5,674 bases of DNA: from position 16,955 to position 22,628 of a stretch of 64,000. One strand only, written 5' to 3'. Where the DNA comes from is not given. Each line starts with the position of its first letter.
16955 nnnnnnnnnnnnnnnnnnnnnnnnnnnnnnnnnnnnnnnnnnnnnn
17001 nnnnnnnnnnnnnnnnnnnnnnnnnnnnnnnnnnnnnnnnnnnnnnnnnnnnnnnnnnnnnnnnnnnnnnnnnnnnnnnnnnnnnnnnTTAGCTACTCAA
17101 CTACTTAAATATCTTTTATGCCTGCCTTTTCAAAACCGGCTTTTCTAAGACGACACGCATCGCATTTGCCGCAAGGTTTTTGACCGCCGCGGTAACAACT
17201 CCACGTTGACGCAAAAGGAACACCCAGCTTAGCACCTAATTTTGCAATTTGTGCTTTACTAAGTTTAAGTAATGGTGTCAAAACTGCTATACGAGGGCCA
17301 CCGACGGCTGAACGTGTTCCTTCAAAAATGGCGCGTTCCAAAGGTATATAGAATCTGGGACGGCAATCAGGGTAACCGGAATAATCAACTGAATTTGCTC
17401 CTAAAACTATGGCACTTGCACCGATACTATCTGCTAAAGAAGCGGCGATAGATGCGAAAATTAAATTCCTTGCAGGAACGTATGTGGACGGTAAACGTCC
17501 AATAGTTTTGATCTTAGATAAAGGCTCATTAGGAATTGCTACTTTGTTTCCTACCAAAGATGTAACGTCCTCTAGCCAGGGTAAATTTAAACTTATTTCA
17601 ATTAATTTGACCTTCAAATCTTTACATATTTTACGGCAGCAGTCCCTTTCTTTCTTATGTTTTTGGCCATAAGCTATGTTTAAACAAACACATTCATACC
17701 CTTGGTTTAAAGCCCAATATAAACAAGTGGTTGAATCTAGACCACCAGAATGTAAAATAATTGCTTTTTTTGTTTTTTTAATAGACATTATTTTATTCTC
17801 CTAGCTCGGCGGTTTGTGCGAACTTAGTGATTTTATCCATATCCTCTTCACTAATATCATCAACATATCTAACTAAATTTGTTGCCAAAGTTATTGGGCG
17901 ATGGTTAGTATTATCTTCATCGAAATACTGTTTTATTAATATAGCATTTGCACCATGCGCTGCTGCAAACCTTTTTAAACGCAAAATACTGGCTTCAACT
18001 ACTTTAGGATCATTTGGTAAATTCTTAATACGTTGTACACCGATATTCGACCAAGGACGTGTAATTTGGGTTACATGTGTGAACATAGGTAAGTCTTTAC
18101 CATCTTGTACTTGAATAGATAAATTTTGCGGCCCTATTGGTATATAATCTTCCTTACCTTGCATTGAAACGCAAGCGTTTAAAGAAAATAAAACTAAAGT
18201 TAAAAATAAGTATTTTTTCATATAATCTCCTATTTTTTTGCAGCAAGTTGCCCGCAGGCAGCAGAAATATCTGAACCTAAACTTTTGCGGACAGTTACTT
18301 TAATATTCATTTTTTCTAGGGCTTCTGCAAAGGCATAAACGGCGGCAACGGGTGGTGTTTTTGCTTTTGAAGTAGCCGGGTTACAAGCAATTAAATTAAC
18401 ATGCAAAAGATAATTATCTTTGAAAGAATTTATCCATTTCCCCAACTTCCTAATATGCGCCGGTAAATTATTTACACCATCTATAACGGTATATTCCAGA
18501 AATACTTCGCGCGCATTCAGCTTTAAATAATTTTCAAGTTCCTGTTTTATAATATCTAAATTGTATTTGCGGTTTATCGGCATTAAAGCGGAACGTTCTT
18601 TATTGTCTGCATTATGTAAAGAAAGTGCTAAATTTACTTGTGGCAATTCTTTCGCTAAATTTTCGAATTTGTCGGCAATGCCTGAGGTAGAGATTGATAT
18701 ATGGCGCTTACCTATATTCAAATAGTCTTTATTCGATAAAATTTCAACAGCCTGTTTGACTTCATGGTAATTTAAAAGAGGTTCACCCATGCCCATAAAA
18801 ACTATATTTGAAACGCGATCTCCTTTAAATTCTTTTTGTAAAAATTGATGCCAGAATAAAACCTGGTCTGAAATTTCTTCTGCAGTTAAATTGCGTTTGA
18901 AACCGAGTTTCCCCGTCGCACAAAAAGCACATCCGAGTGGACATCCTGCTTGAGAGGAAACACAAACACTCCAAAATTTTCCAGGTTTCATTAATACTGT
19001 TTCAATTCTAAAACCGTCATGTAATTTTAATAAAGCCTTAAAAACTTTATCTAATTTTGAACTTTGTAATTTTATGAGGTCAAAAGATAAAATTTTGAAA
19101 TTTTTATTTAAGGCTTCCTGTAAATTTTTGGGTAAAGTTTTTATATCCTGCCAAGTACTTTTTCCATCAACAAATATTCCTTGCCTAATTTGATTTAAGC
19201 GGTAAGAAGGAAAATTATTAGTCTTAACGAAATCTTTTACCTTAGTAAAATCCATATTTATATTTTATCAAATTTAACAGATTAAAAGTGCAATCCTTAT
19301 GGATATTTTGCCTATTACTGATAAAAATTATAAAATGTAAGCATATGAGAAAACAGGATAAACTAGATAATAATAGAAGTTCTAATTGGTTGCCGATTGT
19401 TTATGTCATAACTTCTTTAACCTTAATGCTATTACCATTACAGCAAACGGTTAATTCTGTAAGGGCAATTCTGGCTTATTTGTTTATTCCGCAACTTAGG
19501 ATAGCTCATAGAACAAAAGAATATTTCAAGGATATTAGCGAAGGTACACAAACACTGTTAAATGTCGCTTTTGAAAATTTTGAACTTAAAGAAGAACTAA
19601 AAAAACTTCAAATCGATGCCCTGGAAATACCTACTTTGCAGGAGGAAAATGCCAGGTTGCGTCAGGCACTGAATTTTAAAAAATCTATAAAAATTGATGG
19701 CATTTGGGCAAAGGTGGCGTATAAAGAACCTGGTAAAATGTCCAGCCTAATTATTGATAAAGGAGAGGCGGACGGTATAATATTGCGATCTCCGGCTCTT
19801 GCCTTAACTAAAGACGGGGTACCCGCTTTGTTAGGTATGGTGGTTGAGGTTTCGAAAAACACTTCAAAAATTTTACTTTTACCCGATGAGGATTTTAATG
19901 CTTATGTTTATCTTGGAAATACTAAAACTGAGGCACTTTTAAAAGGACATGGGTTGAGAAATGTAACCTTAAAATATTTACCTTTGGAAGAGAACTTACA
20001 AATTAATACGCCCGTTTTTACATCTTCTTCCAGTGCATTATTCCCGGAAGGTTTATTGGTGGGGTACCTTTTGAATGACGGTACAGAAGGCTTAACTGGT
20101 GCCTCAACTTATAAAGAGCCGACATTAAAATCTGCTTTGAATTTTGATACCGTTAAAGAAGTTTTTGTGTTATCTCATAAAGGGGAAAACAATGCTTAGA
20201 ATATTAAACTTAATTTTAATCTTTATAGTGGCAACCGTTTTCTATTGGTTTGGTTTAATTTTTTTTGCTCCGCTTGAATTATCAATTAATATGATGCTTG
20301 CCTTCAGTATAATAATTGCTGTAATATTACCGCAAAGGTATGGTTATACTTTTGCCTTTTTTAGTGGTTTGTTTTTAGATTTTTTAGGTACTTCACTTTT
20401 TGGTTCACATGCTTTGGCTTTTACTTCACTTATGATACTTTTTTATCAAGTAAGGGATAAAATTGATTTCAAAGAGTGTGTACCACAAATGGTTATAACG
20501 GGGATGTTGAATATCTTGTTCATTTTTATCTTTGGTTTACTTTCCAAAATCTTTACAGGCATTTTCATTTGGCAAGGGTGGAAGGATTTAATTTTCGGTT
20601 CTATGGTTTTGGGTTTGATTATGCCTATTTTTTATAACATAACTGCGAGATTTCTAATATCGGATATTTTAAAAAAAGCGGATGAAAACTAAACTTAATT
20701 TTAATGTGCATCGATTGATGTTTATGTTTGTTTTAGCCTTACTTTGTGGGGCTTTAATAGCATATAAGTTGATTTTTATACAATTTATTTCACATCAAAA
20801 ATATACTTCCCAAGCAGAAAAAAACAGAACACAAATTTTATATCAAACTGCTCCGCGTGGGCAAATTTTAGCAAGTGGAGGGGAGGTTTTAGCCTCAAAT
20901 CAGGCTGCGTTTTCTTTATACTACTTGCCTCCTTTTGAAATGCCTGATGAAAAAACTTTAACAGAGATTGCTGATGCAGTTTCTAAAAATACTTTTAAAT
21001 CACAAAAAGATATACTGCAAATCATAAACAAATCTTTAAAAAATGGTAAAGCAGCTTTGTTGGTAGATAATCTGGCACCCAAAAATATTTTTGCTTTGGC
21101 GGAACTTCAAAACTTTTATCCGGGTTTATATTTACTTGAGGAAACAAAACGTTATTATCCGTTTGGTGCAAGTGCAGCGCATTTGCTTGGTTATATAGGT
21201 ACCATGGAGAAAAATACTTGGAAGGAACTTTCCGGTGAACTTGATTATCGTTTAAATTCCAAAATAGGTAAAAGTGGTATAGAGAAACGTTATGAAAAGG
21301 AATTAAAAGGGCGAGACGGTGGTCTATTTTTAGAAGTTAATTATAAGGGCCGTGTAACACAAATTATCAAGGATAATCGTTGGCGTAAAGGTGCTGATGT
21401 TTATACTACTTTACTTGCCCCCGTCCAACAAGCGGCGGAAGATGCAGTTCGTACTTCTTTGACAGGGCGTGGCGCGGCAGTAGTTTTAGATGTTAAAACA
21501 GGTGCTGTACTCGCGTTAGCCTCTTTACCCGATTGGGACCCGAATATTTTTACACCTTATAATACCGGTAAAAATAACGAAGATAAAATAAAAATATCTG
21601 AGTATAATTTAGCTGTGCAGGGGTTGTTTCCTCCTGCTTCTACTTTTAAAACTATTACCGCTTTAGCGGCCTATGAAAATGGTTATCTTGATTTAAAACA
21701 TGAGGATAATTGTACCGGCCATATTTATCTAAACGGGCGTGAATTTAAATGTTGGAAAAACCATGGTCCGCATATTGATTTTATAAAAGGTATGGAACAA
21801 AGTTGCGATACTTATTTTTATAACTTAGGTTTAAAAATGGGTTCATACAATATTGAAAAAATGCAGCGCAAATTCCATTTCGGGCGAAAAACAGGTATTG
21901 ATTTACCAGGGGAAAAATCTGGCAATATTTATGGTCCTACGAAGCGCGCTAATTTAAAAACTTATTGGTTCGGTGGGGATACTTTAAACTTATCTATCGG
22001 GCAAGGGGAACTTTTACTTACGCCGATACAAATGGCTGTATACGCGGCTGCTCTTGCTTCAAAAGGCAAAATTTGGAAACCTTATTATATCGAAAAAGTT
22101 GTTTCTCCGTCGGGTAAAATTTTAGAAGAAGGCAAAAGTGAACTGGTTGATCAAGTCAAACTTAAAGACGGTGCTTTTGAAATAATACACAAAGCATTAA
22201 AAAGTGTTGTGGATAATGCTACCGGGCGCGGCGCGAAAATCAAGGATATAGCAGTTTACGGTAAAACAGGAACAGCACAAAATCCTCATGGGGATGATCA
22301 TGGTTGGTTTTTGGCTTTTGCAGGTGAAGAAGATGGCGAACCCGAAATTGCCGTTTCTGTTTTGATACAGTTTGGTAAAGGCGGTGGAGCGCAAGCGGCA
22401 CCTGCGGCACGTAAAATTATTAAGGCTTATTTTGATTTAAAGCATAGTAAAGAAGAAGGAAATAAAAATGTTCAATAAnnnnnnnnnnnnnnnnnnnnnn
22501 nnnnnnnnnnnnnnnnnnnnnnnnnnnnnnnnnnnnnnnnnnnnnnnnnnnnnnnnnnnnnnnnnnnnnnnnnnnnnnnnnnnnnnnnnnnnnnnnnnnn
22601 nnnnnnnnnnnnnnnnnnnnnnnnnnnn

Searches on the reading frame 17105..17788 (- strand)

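Call 41: search_protein_families(library=pfam, max_evalue=0.00001, proteins=[window:17105-17788:-])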
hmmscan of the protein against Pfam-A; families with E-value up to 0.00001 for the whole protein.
window:17105-17788:- (227 aa): 1 family
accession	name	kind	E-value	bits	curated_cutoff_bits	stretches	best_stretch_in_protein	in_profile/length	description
PF06508.19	QueC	-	1.2e-68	231.2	22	1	8-222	1-209/210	Queuosine biosynthesis protein QueC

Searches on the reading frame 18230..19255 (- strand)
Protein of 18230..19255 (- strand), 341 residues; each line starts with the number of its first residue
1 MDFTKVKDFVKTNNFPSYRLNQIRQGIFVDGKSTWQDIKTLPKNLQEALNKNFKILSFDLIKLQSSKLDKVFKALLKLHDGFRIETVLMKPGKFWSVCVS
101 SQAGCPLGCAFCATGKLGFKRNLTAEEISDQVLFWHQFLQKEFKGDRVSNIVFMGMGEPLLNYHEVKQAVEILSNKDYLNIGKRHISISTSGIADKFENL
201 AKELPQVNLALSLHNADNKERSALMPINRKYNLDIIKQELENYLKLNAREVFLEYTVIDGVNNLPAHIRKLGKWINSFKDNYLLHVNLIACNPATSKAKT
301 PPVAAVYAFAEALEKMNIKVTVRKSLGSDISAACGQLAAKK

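Call 42: search_protein_families(library=pfam, max_evalue=0.00001, proteins=[window:18230-19255:-])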
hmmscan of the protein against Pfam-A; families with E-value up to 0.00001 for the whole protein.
window:18230-19255:- (341 aa): 1 family
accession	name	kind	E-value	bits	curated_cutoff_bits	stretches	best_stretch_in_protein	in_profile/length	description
PF04055.27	Radical_SAM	-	2.8e-18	67.1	29.5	1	100-263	2-156/166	Radical SAM superfamily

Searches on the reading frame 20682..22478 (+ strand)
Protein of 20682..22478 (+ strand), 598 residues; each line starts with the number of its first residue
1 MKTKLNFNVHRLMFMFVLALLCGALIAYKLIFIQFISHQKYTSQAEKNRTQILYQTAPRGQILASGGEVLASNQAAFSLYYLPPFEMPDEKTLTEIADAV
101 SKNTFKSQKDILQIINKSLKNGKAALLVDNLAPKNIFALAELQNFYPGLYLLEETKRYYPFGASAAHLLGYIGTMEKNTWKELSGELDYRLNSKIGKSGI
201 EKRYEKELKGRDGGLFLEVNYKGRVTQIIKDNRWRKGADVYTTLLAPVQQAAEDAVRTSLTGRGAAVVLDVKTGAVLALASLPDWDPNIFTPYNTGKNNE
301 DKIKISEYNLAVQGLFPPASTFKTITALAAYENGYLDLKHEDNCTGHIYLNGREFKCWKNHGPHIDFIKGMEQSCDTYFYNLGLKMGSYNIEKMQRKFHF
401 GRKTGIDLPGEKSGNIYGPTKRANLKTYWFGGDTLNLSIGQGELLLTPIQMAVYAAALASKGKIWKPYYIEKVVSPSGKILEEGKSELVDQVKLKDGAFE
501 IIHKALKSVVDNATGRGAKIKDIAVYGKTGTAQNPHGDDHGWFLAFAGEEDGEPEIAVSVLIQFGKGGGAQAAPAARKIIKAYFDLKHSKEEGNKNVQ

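Call 42: search_protein_families(library=pfam, max_evalue=0.00001, proteins=[window:20682-22478:+])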
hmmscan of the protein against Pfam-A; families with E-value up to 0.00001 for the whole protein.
window:20682-22478:+ (598 aa): 2 families
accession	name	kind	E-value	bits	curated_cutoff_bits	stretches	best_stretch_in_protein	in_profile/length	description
PF00905.27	Transpeptidase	-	3.8e-59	200.8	22.1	1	264-581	1-299/299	Penicillin binding protein transpeptidase domain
PF03717.20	PBP_dimer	-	2.8e-35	122.8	24.4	1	56-226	3-176/180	Penicillin-binding Protein dimerisation domain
